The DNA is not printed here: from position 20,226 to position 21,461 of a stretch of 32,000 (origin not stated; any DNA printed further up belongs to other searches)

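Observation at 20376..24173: Exported double-propeller WD40-caspase protein embedded in, and translationally coupled to, a purine uptake/catabolism operon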

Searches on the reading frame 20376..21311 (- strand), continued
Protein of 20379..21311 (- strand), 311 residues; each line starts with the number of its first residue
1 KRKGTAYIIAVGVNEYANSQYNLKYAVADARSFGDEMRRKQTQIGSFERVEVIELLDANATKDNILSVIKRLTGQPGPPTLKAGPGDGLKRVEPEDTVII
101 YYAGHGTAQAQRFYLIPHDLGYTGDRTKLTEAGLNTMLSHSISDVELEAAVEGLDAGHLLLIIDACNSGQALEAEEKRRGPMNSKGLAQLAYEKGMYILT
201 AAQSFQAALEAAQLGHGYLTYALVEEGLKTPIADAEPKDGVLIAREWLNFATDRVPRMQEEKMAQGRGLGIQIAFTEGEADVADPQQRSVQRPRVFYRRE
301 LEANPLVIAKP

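Call 62: find_homologous_proteins(query=A2, max_evalue=1e-30)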
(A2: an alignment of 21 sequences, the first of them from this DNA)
Query A2 (21 sequences) (310 aa, profile of the alignment): 887 proteins with E <= 1e-30 among 8000 candidates; the best 120 are listed.
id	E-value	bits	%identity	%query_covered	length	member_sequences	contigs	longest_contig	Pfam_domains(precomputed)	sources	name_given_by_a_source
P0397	4.1e-156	537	65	100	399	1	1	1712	PF00656.28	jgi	jgi:uncharacterized caspase-like protein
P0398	4.8e-156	537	64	100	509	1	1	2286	PF00656.28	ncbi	ncbi:MAG: caspase domain-containing protein [Terriglobia bacterium]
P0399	7.1e-156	537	68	100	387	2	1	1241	PF00656.28,PF12770.13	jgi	jgi:uncharacterized caspase-like protein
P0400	7.8e-155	533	65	100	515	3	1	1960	PF00656.28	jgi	jgi:uncharacterized caspase-like protein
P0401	1.3e-153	529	63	100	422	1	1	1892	PF00656.28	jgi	jgi:hypothetical protein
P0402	2.9e-153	528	66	100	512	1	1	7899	PF00656.28,PF12770.13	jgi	jgi:hypothetical protein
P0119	3.9e-153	528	79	100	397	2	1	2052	PF00656.28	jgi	jgi:uncharacterized caspase-like protein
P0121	4.6e-153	527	82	100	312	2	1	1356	PF00656.28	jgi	jgi:uncharacterized caspase-like protein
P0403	5.2e-153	527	63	100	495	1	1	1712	PF00656.28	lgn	-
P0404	4.4e-152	524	66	100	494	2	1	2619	PF00656.28,PF12770.13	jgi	jgi:uncharacterized caspase-like protein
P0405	2.0e-151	522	66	100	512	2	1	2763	PF00656.28,PF12770.13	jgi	jgi:hypothetical protein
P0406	3.0e-151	521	61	100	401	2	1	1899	PF00656.28,PF01650.24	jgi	-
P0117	3.3e-151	521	75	100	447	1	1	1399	PF00656.28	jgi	-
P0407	3.4e-151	521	78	100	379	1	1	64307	PF00656.28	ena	-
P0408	4.1e-151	521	66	100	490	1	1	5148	PF00656.28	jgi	jgi:uncharacterized caspase-like protein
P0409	4.4e-151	521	79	100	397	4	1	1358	PF00656.28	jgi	jgi:uncharacterized caspase-like protein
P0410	4.9e-151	521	62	100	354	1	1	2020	PF00656.28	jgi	jgi:uncharacterized caspase-like protein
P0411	7.2e-151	520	67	100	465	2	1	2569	PF00656.28,PF12770.13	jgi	-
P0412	8.6e-151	520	64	100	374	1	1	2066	PF00656.28,PF12770.13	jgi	jgi:hypothetical protein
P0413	8.8e-151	520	81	100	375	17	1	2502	PF00656.28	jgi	jgi:uncharacterized caspase-like protein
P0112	1.0e-150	520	77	100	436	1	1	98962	PF00656.28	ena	-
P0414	1.0e-150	520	87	100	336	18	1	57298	PF00656.28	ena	-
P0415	1.5e-150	519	77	100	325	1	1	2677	PF00656.28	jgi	jgi:uncharacterized caspase-like protein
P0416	2.2e-150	519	90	100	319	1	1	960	PF00656.28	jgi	-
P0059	2.3e-150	519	78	100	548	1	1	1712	PF25174.2,PF23381.2,PF00656.28,PF25175.2,PF00400.39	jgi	jgi:uncharacterized caspase-like protein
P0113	2.7e-150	518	77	100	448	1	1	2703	PF00656.28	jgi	jgi:uncharacterized caspase-like protein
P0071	2.7e-150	518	76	100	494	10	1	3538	PF00656.28,PF12770.13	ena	-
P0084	2.9e-150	518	75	100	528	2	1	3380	PF00656.28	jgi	-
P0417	3.4e-150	518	76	100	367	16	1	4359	PF00656.28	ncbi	ncbi:MAG: hypothetical protein DMF73_14015, partial [Acidobacteria bacterium]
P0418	4.1e-150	518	80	100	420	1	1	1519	PF00656.28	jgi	jgi:uncharacterized caspase-like protein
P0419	4.4e-150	518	78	100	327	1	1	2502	PF00656.28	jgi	jgi:uncharacterized caspase-like protein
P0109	4.8e-150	518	81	100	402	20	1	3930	PF00656.28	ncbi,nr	ncbi:MAG TPA: caspase family protein, partial [Pyrinomonadaceae bacterium]|nr:caspase family protein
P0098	5.0e-150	517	81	100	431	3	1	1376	PF00656.28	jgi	jgi:hypothetical protein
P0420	6.1e-150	517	82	100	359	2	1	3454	PF00656.28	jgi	jgi:uncharacterized caspase-like protein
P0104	7.3e-150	517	76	100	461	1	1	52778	PF00656.28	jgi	jgi:uncharacterized caspase-like protein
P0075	1.6e-149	516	77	100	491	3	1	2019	PF00656.28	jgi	jgi:uncharacterized caspase-like protein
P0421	1.6e-149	516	82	100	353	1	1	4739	PF00656.28,PF12770.13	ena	-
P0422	1.7e-149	516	64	100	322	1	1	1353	PF00656.28,PF12770.13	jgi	-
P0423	1.8e-149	516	76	100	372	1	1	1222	PF00656.28,PF12770.13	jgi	-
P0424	2.1e-149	515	81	100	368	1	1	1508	PF00656.28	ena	-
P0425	2.4e-149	515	63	100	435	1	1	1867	PF00656.28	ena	-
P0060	2.5e-149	515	78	100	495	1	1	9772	PF00656.28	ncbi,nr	ncbi:MAG TPA: caspase family protein, partial [Pyrinomonadaceae bacterium]|nr:caspase family protein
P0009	3.0e-149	515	84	100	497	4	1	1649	PF00656.28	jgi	jgi:hypothetical protein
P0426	4.0e-149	514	75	100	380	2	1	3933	PF00656.28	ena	-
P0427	6.2e-149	514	77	100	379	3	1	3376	PF00656.28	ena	-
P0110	8.1e-149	513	77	100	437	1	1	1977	PF00656.28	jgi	jgi:uncharacterized caspase-like protein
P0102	8.7e-149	513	81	100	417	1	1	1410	PF00656.28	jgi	jgi:uncharacterized caspase-like protein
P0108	1.1e-148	513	76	100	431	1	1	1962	PF00656.28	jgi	-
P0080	1.2e-148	513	76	100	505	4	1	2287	PF00656.28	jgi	-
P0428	1.2e-148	513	75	100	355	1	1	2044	PF00656.28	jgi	jgi:uncharacterized caspase-like protein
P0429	1.2e-148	513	70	100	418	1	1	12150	PF00656.28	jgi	jgi:uncharacterized caspase-like protein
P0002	1.4e-148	513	88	100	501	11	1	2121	PF00656.28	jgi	jgi:uncharacterized caspase-like protein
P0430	1.7e-148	512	66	100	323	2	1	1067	PF00656.28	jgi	jgi:uncharacterized caspase-like protein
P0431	1.8e-148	512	77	100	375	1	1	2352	PF00656.28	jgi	jgi:uncharacterized caspase-like protein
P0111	2.0e-148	512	86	100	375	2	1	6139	PF00656.28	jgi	jgi:uncharacterized caspase-like protein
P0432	2.1e-148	512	65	100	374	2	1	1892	PF00656.28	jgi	jgi:hypothetical protein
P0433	2.2e-148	512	78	100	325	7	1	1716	PF00656.28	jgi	jgi:uncharacterized caspase-like protein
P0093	2.5e-148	512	85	100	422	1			PF00656.28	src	-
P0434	3.2e-148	511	69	100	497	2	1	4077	PF00656.28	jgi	jgi:uncharacterized caspase-like protein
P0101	3.6e-148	511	81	100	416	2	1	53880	PF00656.28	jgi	jgi:uncharacterized caspase-like protein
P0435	3.9e-148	511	62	99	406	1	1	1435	PF00656.28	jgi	jgi:uncharacterized caspase-like protein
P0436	5.4e-148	511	64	100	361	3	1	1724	PF00656.28,PF12770.13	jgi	jgi:uncharacterized caspase-like protein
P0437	5.5e-148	511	79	100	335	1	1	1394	PF00656.28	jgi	-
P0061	6.6e-148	510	78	100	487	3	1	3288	PF00656.28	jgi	jgi:hypothetical protein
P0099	7.7e-148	510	95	100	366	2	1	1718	PF00656.28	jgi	jgi:uncharacterized caspase-like protein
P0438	8.8e-148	510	79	100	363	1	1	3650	PF00656.28,PF12770.13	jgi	jgi:uncharacterized caspase-like protein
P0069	1.1e-147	510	78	100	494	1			PF00656.28,PF12770.13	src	-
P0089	1.1e-147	510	86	100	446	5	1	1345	PF00656.28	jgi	jgi:hypothetical protein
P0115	1.4e-147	509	76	100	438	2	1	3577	PF00656.28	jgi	-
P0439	1.5e-147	509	63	100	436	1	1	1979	PF00656.28,PF12770.13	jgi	jgi:hypothetical protein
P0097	1.6e-147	509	87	100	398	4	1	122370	PF00656.28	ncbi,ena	-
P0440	1.8e-147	509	76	100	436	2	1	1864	PF00656.28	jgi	jgi:uncharacterized caspase-like protein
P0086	2.0e-147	509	74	100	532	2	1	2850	PF00656.28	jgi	jgi:hypothetical protein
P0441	2.5e-147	509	65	100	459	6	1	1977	PF00656.28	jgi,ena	jgi:hypothetical protein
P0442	2.7e-147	508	64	100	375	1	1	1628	PF00656.28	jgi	jgi:hypothetical protein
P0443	3.3e-147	508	75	100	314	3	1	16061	PF00656.28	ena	-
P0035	3.5e-147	508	87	100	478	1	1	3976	PF00656.28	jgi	jgi:uncharacterized caspase-like protein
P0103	4.0e-147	508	67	100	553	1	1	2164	PF24814.2,PF00656.28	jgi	jgi:uncharacterized caspase-like protein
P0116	4.5e-147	508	66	100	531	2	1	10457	PF00656.28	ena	-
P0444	6.4e-147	507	90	100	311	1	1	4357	PF00656.28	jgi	-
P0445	8.5e-147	507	63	100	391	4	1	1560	PF00656.28,PF12770.13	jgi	jgi:hypothetical protein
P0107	1.1e-146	506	79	100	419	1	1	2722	PF00656.28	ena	-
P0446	1.2e-146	506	75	98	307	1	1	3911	PF00656.28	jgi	-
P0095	1.7e-146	506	83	100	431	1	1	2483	PF00656.28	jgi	jgi:hypothetical protein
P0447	2.0e-146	506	73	97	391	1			PF00656.28,PF12770.13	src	-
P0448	2.2e-146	505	66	97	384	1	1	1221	PF00656.28,PF12770.13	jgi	jgi:hypothetical protein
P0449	2.7e-146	505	65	100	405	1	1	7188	PF00656.28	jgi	jgi:hypothetical protein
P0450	3.1e-146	505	65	100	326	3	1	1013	PF00656.28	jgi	jgi:uncharacterized caspase-like protein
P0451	3.9e-146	505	72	100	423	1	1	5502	PF00656.28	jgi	jgi:hypothetical protein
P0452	4.4e-146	504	62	100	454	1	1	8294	PF00656.28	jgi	jgi:hypothetical protein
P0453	4.8e-146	504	68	96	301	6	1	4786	PF00656.28,PF12770.13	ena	-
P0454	6.4e-146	504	67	96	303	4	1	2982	PF00656.28,PF12770.13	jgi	jgi:hypothetical protein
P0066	7.0e-146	504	91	100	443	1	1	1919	PF00656.28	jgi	jgi:uncharacterized caspase-like protein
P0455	1.9e-145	502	64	100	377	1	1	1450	PF00656.28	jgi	jgi:uncharacterized caspase-like protein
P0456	2.1e-145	502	76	98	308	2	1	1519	PF00656.28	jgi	jgi:uncharacterized caspase-like protein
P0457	2.4e-145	502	82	100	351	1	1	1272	PF00656.28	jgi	jgi:uncharacterized caspase-like protein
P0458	2.4e-145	502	70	100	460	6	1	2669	PF00656.28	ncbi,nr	ncbi:MAG: caspase family protein, partial [Acidobacteria bacterium]|nr:caspase family protein [Acido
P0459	3.3e-145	502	63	100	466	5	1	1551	PF00656.28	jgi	jgi:uncharacterized caspase-like protein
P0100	4.4e-145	501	83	100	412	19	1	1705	PF00656.28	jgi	jgi:uncharacterized caspase-like protein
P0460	4.8e-145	501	64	100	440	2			PF00656.28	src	-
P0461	8.6e-145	500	63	100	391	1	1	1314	PF00656.28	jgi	jgi:hypothetical protein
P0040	1.5e-144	499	84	100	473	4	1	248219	PF00656.28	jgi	jgi:uncharacterized caspase-like protein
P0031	1.8e-144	499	83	100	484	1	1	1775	PF00656.28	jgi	jgi:uncharacterized caspase-like protein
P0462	2.4e-144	499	64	100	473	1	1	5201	PF00656.28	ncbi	ncbi:MAG TPA: caspase family protein, partial [Pyrinomonadaceae bacterium]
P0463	2.4e-144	499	67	100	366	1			PF00656.28,PF12770.13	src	-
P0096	3.2e-144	498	69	100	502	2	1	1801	PF00656.28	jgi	jgi:uncharacterized caspase-like protein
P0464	3.3e-144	498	63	99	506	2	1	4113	PF00656.28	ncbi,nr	ncbi:MAG TPA: caspase family protein, partial [Pyrinomonadaceae bacterium]|nr:caspase family protein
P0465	3.6e-144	498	64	100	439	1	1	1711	PF00656.28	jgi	jgi:hypothetical protein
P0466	5.7e-144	498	63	100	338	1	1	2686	PF00656.28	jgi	jgi:uncharacterized caspase-like protein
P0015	1.4e-143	496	86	100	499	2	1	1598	PF00656.28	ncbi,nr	ncbi:MAG TPA: caspase family protein, partial [Pyrinomonadaceae bacterium]|nr:caspase family protein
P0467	1.9e-143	496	63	100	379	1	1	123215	PF00656.28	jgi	jgi:hypothetical protein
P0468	2.3e-143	496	83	96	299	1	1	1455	PF00656.28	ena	-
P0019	2.4e-143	495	84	100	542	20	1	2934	PF25168.2,PF25174.2,PF23381.2,PF25391.2,PF00656.28,PF25173.2,PF25175.2,PF24817.2,PF00400.39,PF23414.2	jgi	jgi:hypothetical protein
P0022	2.4e-143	495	83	100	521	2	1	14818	PF00656.28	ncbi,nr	ncbi:MAG TPA: caspase family protein, partial [Pyrinomonadaceae bacterium]|nr:caspase family protein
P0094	3.7e-143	495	84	100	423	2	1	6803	PF00656.28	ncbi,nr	ncbi:MAG TPA: caspase family protein, partial [Pyrinomonadaceae bacterium]|nr:caspase family protein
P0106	4.3e-143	495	82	100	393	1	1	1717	PF00656.28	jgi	jgi:uncharacterized caspase-like protein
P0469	6.6e-143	494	80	100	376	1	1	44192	PF00656.28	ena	-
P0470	2.5e-142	492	61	100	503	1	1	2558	PF00656.28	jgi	jgi:hypothetical protein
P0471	2.5e-142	492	61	100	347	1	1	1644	PF00656.28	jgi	jgi:hypothetical protein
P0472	5.8e-142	491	81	96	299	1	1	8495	PF00656.28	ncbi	-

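Call 67: find_related_loci(query=A2, collection=metagenome_contigs, flank=8000)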
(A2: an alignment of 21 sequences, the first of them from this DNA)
Query A2 (310 aa) in metagenome_contigs; peptide patterns used: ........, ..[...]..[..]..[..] (x = any residue, [..] = any of these).
600 stretches matched a pattern (row limit reached: there are more); 522 encode a relative of the query (tblastn E <= 1e-3); the best 80 are kept; 80 distinct loci.
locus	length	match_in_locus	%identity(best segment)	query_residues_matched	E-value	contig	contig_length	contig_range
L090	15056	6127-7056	97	1-310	0e+0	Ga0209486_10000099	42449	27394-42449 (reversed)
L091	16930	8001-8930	94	1-310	0e+0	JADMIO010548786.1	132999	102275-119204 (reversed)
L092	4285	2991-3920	93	1-310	0e+0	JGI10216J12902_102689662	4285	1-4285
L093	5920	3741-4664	92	1-310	0e+0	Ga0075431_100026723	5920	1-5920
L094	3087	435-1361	87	1-309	0e+0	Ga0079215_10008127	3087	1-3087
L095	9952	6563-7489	86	1-310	0e+0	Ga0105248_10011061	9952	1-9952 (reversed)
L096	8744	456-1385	85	1-310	0e+0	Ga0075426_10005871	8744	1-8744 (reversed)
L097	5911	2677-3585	86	1-310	0e+0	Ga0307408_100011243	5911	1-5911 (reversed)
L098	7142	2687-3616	84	1-310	0e+0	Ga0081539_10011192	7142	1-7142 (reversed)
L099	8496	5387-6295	85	1-310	0e+0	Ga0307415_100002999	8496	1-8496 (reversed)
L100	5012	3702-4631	84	1-310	0e+0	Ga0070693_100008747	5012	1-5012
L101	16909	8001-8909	85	1-310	2e-178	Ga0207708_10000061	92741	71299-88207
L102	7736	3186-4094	84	1-310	9e-179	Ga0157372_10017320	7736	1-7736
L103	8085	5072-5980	83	1-310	3e-178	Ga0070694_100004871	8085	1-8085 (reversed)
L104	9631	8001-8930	84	1-310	3e-178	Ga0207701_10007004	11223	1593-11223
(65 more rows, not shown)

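Call 71: search_protein_families(library=pfam, alignment_id=A4, max_evalue=0.001)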
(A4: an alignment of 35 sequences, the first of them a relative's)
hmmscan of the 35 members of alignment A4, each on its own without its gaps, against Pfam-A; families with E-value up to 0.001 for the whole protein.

A. member 1, L094:1373-1993:+ (207 aa): 1 family
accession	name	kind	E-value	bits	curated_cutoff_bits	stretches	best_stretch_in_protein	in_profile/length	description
PF05685.18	Uma2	-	6.4e-20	71.8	27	1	36-198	10-172/172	Putative restriction endonuclease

B. families by the number of members that match (of 35 scanned): 57 families (the first 25 are shown)
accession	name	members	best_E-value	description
PF05685.18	Uma2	5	2.9e-22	Putative restriction endonuclease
PF07676.18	PD40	2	2.1e-70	WD40-like Beta Propeller Repeat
PF02518.31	HATPase_c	2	4.6e-19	Histidine kinase-, DNA gyrase B-, and HSP90-like ATPase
PF00930.27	DPPIV_N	2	4.4e-18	Dipeptidyl peptidase IV (DPP IV) N-terminal region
PF25174.1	Beta-prop_THOC3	2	2.2e-17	THOC3 beta-propeller domain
PF01627.28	Hpt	2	5.2e-14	Hpt domain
PF12679.13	ABC2_membrane_2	2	1e-11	ABC-2 family transporter protein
PF12698.13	ABC2_membrane_3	2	2.8e-07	ABC-2 family transporter protein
PF02738.23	MoCoBD_1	1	1.7e-83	Molybdopterin cofactor-binding domain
PF01747.23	ATP-sulfurylase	1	2.8e-80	ATP-sulfurylase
PF20256.3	MoCoBD_2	1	2.4e-63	Molybdopterin cofactor-binding domain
PF01583.26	APS_kinase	1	1.2e-59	Adenylylsulphate kinase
PF17899.6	Peptidase_M61_N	1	1.2e-51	Peptidase M61 N-terminal domain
PF05299.18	Peptidase_M61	1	1.5e-49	M61 glycyl aminopeptidase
PF00892.27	EamA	1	3.1e-40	EamA-like transporter family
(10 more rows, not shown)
